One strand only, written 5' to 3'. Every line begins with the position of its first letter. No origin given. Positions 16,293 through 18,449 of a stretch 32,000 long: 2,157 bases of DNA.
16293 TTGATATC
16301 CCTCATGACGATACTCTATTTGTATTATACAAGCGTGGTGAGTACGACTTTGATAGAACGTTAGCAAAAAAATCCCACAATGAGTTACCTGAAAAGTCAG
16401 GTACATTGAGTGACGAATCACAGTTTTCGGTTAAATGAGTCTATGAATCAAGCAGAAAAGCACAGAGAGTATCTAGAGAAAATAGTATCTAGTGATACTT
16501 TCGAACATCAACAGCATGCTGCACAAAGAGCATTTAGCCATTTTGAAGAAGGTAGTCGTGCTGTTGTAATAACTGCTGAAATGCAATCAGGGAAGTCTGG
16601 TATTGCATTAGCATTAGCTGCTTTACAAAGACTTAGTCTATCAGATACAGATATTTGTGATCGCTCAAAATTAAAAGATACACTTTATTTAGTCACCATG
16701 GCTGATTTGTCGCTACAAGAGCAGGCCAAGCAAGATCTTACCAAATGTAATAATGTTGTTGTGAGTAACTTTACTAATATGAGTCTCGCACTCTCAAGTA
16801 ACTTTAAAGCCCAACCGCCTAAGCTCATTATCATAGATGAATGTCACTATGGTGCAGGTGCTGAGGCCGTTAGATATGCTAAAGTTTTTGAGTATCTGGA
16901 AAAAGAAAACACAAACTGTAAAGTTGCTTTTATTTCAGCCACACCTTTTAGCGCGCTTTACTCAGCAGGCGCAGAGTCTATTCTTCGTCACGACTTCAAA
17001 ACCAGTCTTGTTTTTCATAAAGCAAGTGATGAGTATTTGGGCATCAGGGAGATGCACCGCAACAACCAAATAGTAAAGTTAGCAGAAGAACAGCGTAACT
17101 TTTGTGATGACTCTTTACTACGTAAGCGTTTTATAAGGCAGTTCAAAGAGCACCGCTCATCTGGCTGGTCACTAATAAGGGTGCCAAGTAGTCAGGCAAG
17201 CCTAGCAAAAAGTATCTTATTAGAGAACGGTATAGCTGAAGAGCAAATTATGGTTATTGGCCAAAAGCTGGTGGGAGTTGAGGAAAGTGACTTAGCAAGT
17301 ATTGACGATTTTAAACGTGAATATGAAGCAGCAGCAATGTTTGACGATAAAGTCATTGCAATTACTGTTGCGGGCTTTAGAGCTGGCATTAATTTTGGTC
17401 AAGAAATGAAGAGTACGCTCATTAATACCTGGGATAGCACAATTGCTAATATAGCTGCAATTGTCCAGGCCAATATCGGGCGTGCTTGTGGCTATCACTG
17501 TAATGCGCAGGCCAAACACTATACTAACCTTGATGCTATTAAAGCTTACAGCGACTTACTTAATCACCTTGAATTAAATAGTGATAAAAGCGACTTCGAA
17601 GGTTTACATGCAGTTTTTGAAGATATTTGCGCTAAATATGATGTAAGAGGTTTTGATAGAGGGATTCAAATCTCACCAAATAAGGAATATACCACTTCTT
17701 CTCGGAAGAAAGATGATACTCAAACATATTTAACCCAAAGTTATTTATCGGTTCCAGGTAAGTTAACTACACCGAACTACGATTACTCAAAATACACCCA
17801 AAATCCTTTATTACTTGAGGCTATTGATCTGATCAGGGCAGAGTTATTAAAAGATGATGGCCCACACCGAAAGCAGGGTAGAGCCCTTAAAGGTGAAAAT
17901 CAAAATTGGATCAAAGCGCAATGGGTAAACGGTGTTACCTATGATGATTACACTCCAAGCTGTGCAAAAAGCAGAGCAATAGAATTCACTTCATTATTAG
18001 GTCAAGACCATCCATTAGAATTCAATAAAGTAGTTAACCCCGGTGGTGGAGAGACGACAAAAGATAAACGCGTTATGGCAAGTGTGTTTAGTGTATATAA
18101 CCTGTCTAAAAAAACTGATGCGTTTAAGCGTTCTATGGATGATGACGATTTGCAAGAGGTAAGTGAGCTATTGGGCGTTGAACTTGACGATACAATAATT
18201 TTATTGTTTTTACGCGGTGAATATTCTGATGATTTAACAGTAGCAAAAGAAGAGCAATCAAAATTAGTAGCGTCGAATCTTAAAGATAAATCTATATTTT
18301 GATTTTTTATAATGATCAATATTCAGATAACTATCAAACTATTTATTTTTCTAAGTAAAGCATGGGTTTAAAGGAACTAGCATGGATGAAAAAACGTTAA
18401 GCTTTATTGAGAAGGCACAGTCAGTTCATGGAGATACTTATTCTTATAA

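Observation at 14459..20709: Two tandem paralogous SF2 helicase-like genes plus a 10x zinc-ribbon / T5orf172-GIY-YIG nuclease: candidate undescribed helicase-nuclease defence module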

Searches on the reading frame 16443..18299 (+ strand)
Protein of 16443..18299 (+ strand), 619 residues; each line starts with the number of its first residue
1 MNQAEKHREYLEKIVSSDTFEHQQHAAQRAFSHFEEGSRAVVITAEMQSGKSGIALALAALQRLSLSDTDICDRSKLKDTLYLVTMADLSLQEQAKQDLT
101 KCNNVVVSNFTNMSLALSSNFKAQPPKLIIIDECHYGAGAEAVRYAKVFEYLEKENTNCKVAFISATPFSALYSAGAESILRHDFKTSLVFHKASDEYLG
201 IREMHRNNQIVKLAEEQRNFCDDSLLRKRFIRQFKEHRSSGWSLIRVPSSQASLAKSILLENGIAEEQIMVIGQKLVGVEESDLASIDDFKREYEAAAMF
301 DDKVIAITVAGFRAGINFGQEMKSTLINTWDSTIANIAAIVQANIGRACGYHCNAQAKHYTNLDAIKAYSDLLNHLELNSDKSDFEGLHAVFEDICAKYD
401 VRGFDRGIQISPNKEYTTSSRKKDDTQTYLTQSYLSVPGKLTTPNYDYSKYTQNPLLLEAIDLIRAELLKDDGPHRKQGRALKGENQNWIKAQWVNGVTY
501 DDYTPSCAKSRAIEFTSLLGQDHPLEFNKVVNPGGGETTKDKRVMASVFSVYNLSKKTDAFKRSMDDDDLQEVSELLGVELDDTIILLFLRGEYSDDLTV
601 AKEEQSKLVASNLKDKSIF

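Call 4: search_protein_families(library=pfam, proteins=[window:16443-18299:+], max_evalue=0.1)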
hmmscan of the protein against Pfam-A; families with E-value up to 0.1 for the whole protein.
window:16443-18299:+ (619 aa): 3 families
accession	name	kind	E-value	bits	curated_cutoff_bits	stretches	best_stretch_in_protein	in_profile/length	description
PF04851.21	ResIII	-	1.3e-07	32.2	22.5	1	19-168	4-162/164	Type III restriction enzyme, res subunit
PF00270.35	DEAD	-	5.6e-06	26.6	26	1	94-169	87-161/167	DEAD/DEAH box helicase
PF20692.3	cpSF2-GREB1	-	2.6e-05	23.5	26.2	1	88-172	65-158/716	Circularly permuted SF2 helicase found in GREB1 proteins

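Call 5: search_protein_families(library=padloc, proteins=[window:16443-18299:+], max_evalue=0.1)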
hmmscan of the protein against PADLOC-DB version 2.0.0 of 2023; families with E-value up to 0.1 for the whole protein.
window:16443-18299:+ (619 aa): 0 families

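Call 6: search_protein_families(library=ncbifam, proteins=[window:16443-18299:+], max_evalue=0.1)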
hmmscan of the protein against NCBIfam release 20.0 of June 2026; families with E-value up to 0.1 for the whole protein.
window:16443-18299:+ (619 aa): 3 families
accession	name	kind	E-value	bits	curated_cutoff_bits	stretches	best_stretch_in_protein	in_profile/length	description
NF053632.1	heli_RadD_YejH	equivalog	2e-08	33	720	1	22-169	6-152/573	DNA repair helicase RadD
NF046051.1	restrict_EcoAI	equivalog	0.0048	15.3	550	1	120-154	269-303/768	EcoAI/FtnUII family type I restriction enzme subunit R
NF033847.1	MCP_Sipho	equivalog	0.027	13.7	75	1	9-109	338-431/549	major capsid protein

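Call 7: search_protein_families(library=phrogs, proteins=[window:16443-18299:+], max_evalue=0.1)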
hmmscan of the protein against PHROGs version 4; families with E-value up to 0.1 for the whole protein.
window:16443-18299:+ (619 aa): 2 families
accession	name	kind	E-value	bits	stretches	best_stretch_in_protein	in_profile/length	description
phrog_16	-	DNA, RNA and nucleotide metabolism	5.8e-09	35.7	1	18-170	272-418/986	DNA helicase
phrog_62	-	DNA, RNA and nucleotide metabolism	0.0072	14.8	1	15-171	693-852/1881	DNA helicase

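Call 11: search_solved_structures(query=window:16443-18299:+, max_evalue=1)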
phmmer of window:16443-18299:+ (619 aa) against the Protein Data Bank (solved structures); distinct sequences matched with E-value up to 1: 1.
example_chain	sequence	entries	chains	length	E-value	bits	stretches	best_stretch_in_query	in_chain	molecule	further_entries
6jde_B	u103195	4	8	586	0.0073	18.3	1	22-170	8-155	Putative DNA repair helicase RadD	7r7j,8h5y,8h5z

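Call 14: find_homologous_proteins(query=window:16443-18299:+)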
Query window:16443-18299:+ (619 aa): 417 proteins with E <= 0.001 among 8000 candidates; the best 120 are listed.
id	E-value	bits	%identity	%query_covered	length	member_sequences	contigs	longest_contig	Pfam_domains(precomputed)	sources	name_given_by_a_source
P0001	0.0e+0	1305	94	100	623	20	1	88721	PF00270.36,PF04851.22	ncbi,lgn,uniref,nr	ncbi:DEAD/DEAH box helicase family protein [Pseudoalteromonas sp. P1-30]|uniref:DEAD/DEAH box helica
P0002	0.0e+0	1223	87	100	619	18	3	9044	PF00270.36,PF04851.22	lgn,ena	-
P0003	0.0e+0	1187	85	100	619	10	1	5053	PF00270.36,PF04851.22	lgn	-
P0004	0.0e+0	1069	75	100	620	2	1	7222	PF04851.22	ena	-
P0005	0.0e+0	1067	75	100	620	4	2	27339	PF00270.36,PF04851.22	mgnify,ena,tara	mgnify:CR=1 FL=1|tara:strand:- start:15073 stop:16935 length:1863 start_codon:yes stop_codon:yes gen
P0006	0.0e+0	1067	75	100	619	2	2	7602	PF00270.36,PF04851.22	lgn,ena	-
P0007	0.0e+0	1065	76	100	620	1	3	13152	PF00270.36,PF04851.22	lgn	-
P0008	0.0e+0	1065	75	100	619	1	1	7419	PF00270.36,PF04851.22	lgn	-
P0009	0.0e+0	1062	75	100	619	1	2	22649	PF04851.22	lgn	-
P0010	0.0e+0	1060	75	100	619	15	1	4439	PF00270.36,PF04851.22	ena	-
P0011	0.0e+0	1054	74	100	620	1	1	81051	PF00270.36,PF04851.22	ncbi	-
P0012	0.0e+0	1054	75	100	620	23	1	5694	PF04851.22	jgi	-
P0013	0.0e+0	1045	74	100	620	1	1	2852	PF00270.36,PF04851.22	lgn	-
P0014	0.0e+0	1043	74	100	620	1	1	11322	PF04851.22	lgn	-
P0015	0.0e+0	1040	74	100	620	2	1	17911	PF00270.36,PF04851.22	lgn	-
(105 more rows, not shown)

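Call 16: find_related_loci(query=A1, collection=genome_contigs, flank=10000)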
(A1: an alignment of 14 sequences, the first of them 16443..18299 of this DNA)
Query A1 (619 aa) in genome_contigs; peptide patterns used: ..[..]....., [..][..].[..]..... (x = any residue, [..] = any of these).
90 stretches matched a pattern; 43 encode a relative of the query (tblastn E <= 1e-3); 32 distinct loci.
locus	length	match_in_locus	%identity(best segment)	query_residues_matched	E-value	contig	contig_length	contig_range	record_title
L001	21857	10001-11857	90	1-619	0e+0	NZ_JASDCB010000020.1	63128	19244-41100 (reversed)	Pseudoalteromonas sp. APC 3691 18491_6B_NODE_20, whole genome shotgun sequence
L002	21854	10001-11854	76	2-619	0e+0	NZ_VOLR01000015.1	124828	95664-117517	Colwellia hornerae strain ACAM 607 NODE_15_length_124828_cov_140.808, whole genome shotgun sequence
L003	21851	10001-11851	75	2-619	0e+0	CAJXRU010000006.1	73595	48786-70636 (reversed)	MAG TPA_asm: uncultured Gammaproteobacteria bacterium isolate SRR3933281_bin.1_MetaBAT_v2.12.1_MAG genome assembly, cont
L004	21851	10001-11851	74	2-619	0e+0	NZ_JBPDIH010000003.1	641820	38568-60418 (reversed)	Thalassotalea sp. PLHSN55 NODE_3_length_641820_cov_518.228747, whole genome shotgun sequence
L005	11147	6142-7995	75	2-619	0e+0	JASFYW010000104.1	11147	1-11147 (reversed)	MAG: Woeseiaceae bacterium isolate MAY_MAG_00009 ALL_000000006345, whole genome shotgun sequence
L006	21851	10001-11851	74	3-619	0e+0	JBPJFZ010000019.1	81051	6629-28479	Oleiphilaceae bacterium J1-3 NODE_19_length_81051_cov_40.9269, whole genome shotgun sequence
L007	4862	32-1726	77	55-619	0e+0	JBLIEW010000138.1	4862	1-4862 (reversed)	MAG: Colwellia sp. isolate 3300053697_31 Ga0535652_0027484, whole genome shotgun sequence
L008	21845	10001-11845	67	2-619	0e+0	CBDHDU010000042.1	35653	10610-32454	MAG: Endozoicomonadaceae bacterium isolate 8204b127-ed44-4f0c-821e-8f6a8ca9bc38 genome assembly, contig: contig_41, whol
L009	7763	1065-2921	67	1-619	0e+0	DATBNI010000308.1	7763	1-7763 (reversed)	MAG TPA_asm: Psychromonas sp. isolate SMAG_U4020 k141_144348, whole genome shotgun sequence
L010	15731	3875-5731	65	1-619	0e+0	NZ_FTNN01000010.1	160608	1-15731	Shewanella morhuae strain ATCC BAA-1205, whole genome shotgun sequence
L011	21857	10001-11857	66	1-619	0e+0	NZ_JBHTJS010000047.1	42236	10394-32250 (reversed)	Oceanisphaera ostreae strain CCUG 60525 GCM70027491_23, whole genome shotgun sequence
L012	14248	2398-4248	65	1-619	0e+0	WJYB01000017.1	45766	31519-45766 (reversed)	Enterobacteriaceae bacterium RIT714 17, whole genome shotgun sequence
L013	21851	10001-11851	64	1-619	0e+0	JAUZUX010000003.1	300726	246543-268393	Enterobacter sp. BRE11 3, whole genome shotgun sequence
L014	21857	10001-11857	66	1-619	0e+0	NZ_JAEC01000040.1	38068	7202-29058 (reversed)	Shewanella colwelliana ATCC 39565 L876DRAFT_scaffold00033.33_C, whole genome shotgun sequence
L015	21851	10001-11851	65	1-619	0e+0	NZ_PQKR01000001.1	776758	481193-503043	Escherichia sp. ESNIH1 NODE_1, whole genome shotgun sequence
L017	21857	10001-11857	65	1-619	0e+0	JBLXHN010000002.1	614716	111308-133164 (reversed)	MAG: Vibrio sp. isolate ET07-04 T07maxbin_out.033RE.5K@2, whole genome shotgun sequence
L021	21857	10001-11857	63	1-619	0e+0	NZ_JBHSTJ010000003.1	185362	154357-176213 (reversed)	Pseudoalteromonas fenneropenaei strain CGMCC 1.15325 GCM70027015_28, whole genome shotgun sequence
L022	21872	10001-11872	63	2-619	0e+0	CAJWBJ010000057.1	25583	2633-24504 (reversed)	MAG TPA_asm: uncultured Oleiphilus sp. isolate SRR5469033_bin.65_MetaBAT_v2.12.1_MAG genome assembly, contig: NODE_1349_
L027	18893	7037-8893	65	1-619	0e+0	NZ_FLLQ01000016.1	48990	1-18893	Vibrio mediterranei isolate 50, whole genome shotgun sequence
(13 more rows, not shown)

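Call 29: search_dna_similar(query=window:16443-18299:+, collection=plasmids, mode=protein, max_rows=15)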
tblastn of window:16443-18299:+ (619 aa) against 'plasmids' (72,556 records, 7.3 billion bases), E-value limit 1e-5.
Records with a match: 2; places in all: 3; records where one place covers at least 80% of the query: 1.
Best place of each record, by identity: 60-80% 1; <60% 1.
By first word of the organism name: Aeromonas 1; Vibrio 1.
By predicted mobility (MOB-suite, as given by PLSDB): non-mobilizable 2.
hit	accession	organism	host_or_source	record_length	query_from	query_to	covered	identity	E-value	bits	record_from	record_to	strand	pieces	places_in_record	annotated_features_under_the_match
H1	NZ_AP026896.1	Aeromonas caviae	Microbe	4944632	2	557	90%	64.6%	0e+0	711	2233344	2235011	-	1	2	none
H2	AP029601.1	Vibrio sp. MAO6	-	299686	40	369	53%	25.6%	8e-18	96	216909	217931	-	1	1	hypothetical protein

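Call 36: search_protein_families(library=padloc, proteins=[L006:17529-21005:-, L006:21020-21562:-, L022:13923-14597:-, L022:14597-15697:-, L017:14843-16528:-, L014:11925-13364:-, L021:6753-7415:+], max_evalue=0.001)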
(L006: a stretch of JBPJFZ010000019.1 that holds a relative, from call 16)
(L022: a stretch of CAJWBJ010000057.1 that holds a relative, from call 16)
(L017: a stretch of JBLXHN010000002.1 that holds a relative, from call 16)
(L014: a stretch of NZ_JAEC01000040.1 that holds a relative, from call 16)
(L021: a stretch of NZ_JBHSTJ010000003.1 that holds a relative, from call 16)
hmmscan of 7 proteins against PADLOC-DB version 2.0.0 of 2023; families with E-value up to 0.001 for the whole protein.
L006:17529-21005:- (1158 aa): 9 families
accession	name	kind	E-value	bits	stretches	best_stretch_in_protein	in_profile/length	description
PDLC02489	BrxC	-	0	1467.9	1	1-1156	2-1144/1146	BrxC-PglY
PDLC02471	BrxC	-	3.9e-45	152.4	1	38-872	32-863/1190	BrxC-PglY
PDLC02479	BrxC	-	8.7e-37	124.9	1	31-887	23-873/1172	BrxC-PglY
PDLC02483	BrxC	-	3.9e-25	86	2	46-451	44-460/1212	BrxC-PglY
PDLC02476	BrxC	-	1.2e-19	67.5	1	31-468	28-470/1180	BrxC-PglY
PDLC02486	BrxC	-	1.2e-16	57.8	1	68-562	78-563/1207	BrxC-PglY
PDLC02493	BrxC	-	7.8e-14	48.7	2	36-187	27-179/1215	BrxC-PglY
PDLC02491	BrxC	-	1.7e-13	47.7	1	67-453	70-469/794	BrxC-PglY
PDLC02484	BrxC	-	2.6e-13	46.8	1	36-535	32-552/1186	BrxC-PglY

L006:21020-21562:- (180 aa): 5 families
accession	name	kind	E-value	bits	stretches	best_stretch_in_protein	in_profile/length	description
PDLC02469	BrxB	-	5.8e-72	239.2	1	2-178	2-180/184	BrxB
PDLC02467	BrxB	-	3.4e-06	25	1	91-174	96-181/193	BrxB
PDLC02459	BrxB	-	2.6e-05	22.1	0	108-157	131-182/203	BrxB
PDLC02463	BrxB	-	2.7e-05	22.4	1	33-172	37-185/193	BrxB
PDLC02462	BrxB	-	5.7e-05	21.1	1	73-173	89-195/202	BrxB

L022:13923-14597:- (224 aa): 5 families
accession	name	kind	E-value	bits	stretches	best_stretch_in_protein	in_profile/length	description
PDLC04188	HEC-01B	-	3.1e-74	247.6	1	1-219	13-226/230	-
PDLC04190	HEC-01B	-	1e-49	167.1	1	1-173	2-168/168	-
PDLC04186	HEC-01B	-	1.3e-20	72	1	42-218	26-191/196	-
PDLC04187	HEC-01B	-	8.8e-20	69.8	1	61-218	2-165/166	-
PDLC04189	HEC-01B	-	2.7e-15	54.8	1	4-215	5-220/223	-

L022:14597-15697:- (366 aa): 96 families (the best 25 are shown)
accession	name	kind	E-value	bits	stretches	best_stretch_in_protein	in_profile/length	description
PDLC04175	HEC-01A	-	1.5e-146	486.1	1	2-364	5-362/363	-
PDLC04174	HEC-01A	-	3.5e-93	309.7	1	96-366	3-264/264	-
PDLC04177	HEC-01A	-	3.3e-52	175.8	2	148-362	183-390/393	-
PDLC04178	HEC-01A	-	1.9e-43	147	1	3-360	9-380/399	-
PDLC04176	HEC-01A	-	4.9e-41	139.3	1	2-362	2-367/371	-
PDLC04183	HEC-01A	-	1.2e-40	137.8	2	148-362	187-400/402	-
PDLC04182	HEC-01A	-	1.1e-32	111.6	2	141-361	185-401/406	-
PDLC04179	HEC-01A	-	1.3e-29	101.6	2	174-365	267-456/459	-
PDLC04144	HEC-01B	-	1.6e-28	98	2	149-362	182-391/395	-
PDLC04391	PDC-M07A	-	2.9e-26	90.4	2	164-358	196-399/412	-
PDLC02980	AriA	-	2e-23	81.8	2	234-314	221-302/304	-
PDLC04392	PDC-M07A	-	5e-23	79.8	2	146-360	185-403/432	-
PDLC04180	HEC-01A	-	1.6e-22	78.3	2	199-340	204-349/382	-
PDLC04135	mad3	-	1.7e-22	78.5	1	5-359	4-373/374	mads_3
PDLC04389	PDC-M07A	-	2.4e-21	74.2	2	155-356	200-419/443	-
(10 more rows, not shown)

L017:14843-16528:- (561 aa): 36 families (the best 25 are shown)
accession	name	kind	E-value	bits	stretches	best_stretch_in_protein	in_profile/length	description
PDLC02686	Orf5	-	2.2e-158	526.3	1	4-555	3-566/566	Orf5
PDLC04157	HEC-06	-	2.3e-67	225.9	1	19-556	21-556/558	-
PDLC04155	HEC-06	-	2e-64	216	1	7-558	8-561/562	-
PDLC04154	HEC-06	-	5.5e-62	208.2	1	8-558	11-567/569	-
PDLC02690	Orf5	-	3.1e-60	202.5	1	15-557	4-531/531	Orf5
PDLC02694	Orf5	-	3.6e-57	192.3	1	7-555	4-573/574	Orf5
PDLC02693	Orf5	-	4.9e-50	169.1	1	18-555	6-542/543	Orf5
PDLC02695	Orf5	-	6.9e-49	164.7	2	6-289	5-313/601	Orf5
PDLC02701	Orf5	-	9.4e-49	164.4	2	10-300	9-320/596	Orf5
PDLC02687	Orf5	-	7.3e-47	158.3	1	9-538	6-541/543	Orf5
PDLC02700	Orf5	-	3.8e-46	156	2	20-256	11-251/555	Orf5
PDLC02691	Orf5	-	3.5e-33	113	2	3-269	2-288/579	Orf5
PDLC02692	Orf5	-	2.2e-28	97.3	2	20-244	7-226/558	Orf5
PDLC02702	Orf5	-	1.2e-26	91.6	1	22-555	4-541/543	Orf5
PDLC02786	SspE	-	1.7e-25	87.5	2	8-100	11-114/766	SspE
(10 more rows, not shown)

L014:11925-13364:- (479 aa): 4 families
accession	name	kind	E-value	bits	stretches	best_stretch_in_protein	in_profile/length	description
PDLC04917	PDC-S12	-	2.5e-09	35.3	1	437-475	177-217/218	-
PDLC04472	PDC-M16A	-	1.7e-06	24.6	1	30-112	22-104/930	-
PDLC00833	E1-E2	-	2.3e-05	22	1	453-478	169-194/222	E1-E2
PDLC00865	E2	-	7.2e-05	20.3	1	450-477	165-191/219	E2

L021:6753-7415:+ (221 aa): 0 families

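Call 47: search_protein_representatives(alignment_id=A1)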
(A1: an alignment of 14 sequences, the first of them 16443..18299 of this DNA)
Query: 14 sequences, 620 profile positions. Proteins with E-value up to 0.001 (for the whole library): 362; up to 1e-10: 93; up to 1e-30: 25. The best 150 are listed.
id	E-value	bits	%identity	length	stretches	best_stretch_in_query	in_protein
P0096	0.0e+00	1093.1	-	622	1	1-619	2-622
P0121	4.0e-273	924.2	-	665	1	2-619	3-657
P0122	8.3e-234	794.3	-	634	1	4-610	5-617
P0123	2.3e-205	700.3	-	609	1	2-619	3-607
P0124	7.9e-192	655.6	-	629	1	2-604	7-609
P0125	7.0e-117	408.1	-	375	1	254-615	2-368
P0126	1.2e-110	387.5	-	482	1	163-541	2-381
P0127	1.7e-98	347.4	-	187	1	47-222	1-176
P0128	4.5e-96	339.3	-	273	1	204-476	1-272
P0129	2.0e-94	333.9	-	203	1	418-619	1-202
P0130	1.3e-73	265.2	-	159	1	1-157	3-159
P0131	1.0e-67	245.7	-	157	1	383-534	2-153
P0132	1.1e-62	229.0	-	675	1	25-619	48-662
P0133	2.4e-61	224.6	-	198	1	6-167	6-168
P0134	5.7e-51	190.3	-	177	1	456-619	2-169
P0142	5.1e-35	137.7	-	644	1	9-467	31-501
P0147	3.2e-30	121.8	-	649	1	16-431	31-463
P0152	1.4e-26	109.8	-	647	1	122-602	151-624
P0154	4.6e-26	108.1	-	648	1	10-376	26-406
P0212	9.9e-11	57.4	-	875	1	19-388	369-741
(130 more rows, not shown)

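Call 49: search_protein_families(library=pfam, proteins=[P0121, P0122, P0123, P0124, P0132, P0142, P0147, P0152, P0154, P0212], max_evalue=0.01)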
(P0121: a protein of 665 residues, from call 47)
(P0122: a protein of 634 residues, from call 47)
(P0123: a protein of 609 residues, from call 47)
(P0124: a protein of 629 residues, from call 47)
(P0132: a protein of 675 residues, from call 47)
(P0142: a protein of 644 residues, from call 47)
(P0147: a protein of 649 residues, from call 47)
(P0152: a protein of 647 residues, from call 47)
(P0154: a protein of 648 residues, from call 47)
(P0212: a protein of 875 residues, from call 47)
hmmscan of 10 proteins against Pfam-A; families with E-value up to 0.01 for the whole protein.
P0121 (665 aa): 2 families
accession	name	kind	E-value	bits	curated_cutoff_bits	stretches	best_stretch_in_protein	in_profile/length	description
PF04851.21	ResIII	-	3.5e-06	27.5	22.5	1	86-170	76-162/164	Type III restriction enzyme, res subunit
PF00270.35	DEAD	-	0.00023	21.4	26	0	126-170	116-160/167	DEAD/DEAH box helicase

P0122 (634 aa): 3 families
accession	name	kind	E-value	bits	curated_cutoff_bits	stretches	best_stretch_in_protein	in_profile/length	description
PF04851.21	ResIII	-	3.8e-07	30.6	22.5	1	20-170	3-162/164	Type III restriction enzyme, res subunit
PF00270.35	DEAD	-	2.2e-06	28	26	1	97-170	88-160/167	DEAD/DEAH box helicase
PF13401.12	AAA_22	-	0.0051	17.6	27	0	41-171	6-126/130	AAA domain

P0123 (609 aa): 2 families
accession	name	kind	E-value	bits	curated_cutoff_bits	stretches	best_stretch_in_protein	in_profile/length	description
PF04851.21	ResIII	-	4.6e-06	27.1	22.5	1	109-170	105-163/164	Type III restriction enzyme, res subunit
PF00270.35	DEAD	-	0.00056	20.1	26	1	94-170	86-161/167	DEAD/DEAH box helicase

P0124 (629 aa): 2 families
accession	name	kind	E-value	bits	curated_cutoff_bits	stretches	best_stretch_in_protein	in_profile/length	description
PF04851.21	ResIII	-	6.8e-07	29.8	22.5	1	23-173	4-162/164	Type III restriction enzyme, res subunit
PF00270.35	DEAD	-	1.7e-05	25.1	26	1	103-173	92-160/167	DEAD/DEAH box helicase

P0132 (675 aa): 1 family
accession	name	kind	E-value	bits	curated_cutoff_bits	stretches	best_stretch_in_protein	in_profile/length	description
PF00270.35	DEAD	-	0.00015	22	26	0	53-190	7-160/167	DEAD/DEAH box helicase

P0142 (644 aa): 1 family
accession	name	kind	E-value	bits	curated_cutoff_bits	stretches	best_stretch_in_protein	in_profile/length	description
PF00270.35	DEAD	-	0.00056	20.1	26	0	147-203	106-161/167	DEAD/DEAH box helicase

P0147 (649 aa): 1 family
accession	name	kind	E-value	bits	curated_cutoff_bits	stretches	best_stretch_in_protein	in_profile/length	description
PF04851.21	ResIII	-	0.0082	16.5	22.5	0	35-195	5-163/164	Type III restriction enzyme, res subunit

P0152 (647 aa): 2 families
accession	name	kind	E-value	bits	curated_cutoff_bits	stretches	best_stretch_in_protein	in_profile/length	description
PF00270.35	DEAD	-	0.00053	20.2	26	0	148-196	111-160/167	DEAD/DEAH box helicase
PF20720.3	nSTAND3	-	0.001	19.2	27.2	0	56-88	8-40/155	Novel STAND NTPase 3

P0154 (648 aa): 1 family
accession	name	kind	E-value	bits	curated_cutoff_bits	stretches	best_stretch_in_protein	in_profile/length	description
PF00270.35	DEAD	-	0.0047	17.1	26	0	129-196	95-161/167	DEAD/DEAH box helicase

P0212 (875 aa): 3 families
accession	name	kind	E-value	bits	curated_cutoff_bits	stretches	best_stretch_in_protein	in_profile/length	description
PF13391.12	HNH_2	-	1e-11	45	21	1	790-838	1-66/66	HNH endonuclease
PF20692.3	cpSF2-GREB1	-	1.3e-07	31.1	26.2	1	452-544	76-165/716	Circularly permuted SF2 helicase found in GREB1 proteins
PF13245.12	AAA_19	-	0.0068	17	25.1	0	390-489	12-99/134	AAA domain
